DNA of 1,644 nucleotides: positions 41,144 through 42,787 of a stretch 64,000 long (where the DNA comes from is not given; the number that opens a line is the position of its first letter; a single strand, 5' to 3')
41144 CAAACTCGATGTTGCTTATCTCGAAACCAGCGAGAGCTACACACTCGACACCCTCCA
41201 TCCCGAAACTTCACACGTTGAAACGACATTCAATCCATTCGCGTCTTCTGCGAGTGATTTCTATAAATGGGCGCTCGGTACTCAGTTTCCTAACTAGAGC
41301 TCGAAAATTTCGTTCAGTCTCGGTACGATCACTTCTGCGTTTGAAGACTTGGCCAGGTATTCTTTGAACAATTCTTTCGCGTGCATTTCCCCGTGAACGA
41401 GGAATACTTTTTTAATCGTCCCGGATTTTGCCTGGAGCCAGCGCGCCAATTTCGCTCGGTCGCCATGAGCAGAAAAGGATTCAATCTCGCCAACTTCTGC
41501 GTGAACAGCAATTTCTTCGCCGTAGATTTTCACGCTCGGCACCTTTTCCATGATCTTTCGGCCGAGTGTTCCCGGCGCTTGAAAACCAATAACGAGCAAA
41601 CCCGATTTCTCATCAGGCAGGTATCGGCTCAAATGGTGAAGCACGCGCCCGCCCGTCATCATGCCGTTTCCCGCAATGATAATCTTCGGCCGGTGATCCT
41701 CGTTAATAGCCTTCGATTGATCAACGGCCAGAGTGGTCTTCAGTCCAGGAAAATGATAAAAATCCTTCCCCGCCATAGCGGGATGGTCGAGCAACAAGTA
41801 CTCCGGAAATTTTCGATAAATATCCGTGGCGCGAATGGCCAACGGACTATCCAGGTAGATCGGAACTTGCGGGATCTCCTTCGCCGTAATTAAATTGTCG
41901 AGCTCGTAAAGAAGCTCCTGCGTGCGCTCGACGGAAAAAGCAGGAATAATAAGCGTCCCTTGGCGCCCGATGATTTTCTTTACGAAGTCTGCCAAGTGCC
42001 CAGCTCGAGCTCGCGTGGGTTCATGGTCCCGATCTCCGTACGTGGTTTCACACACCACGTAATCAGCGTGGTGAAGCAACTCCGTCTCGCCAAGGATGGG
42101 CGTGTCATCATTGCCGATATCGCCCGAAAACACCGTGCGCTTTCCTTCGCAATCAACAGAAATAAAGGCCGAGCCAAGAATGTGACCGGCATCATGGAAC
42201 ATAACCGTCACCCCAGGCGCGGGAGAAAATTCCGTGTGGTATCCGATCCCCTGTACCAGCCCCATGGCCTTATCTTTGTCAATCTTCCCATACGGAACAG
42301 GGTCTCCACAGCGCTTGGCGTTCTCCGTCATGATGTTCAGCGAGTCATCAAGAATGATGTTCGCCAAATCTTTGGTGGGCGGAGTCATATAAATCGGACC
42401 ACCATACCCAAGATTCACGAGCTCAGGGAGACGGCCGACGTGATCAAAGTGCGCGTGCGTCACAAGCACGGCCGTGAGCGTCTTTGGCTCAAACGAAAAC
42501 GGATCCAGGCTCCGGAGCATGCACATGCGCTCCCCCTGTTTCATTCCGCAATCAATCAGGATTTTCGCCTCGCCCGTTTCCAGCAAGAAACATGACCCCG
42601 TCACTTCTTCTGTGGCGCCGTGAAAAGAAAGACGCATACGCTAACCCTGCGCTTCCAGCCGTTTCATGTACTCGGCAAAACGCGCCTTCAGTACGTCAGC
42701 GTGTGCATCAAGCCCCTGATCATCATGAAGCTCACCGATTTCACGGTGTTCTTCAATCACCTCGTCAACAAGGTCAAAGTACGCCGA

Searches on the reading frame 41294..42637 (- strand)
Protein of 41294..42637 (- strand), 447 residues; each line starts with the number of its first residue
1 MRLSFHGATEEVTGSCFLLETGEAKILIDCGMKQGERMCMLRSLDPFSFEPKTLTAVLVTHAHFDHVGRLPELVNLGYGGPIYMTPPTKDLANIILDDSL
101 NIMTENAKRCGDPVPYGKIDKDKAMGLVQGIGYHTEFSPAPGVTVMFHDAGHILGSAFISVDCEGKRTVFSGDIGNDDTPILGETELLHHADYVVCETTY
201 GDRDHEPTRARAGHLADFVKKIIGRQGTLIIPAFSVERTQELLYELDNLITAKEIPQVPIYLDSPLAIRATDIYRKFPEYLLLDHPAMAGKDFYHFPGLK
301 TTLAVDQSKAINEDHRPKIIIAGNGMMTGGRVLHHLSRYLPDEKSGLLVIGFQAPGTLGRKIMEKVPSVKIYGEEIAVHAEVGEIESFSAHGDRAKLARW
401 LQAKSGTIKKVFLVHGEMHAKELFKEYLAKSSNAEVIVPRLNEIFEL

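Call 8: search_protein_families(library=pfam, proteins=[window:41294-42637:-])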
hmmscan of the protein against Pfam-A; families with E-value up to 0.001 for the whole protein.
window:41294-42637:- (447 aa): 6 families
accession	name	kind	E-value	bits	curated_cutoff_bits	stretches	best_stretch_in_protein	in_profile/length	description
PF10996.14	Beta-Casp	-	2e-37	128.8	27.7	1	239-362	1-120/120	Beta-Casp domain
PF00753.33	Lactamase_B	-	1e-16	61.9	22.7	1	12-192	4-173/196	Metallo-beta-lactamase superfamily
PF07521.17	RMMBL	-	2.3e-10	40.8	21.6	1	376-439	2-63/63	Zn-dependent metallo-hydrolase RNA specificity domain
PF12706.13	Lactamase_B_2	-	2.3e-10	40.8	27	1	25-215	2-178/200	Beta-lactamase superfamily domain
PF16661.11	Lactamase_B_6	-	5.9e-09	36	27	1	18-188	1-176/193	Metallo-beta-lactamase superfamily domain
PF13483.12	Lactamase_B_3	-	0.0005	20.5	24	0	13-67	6-50/160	Beta-lactamase superfamily domain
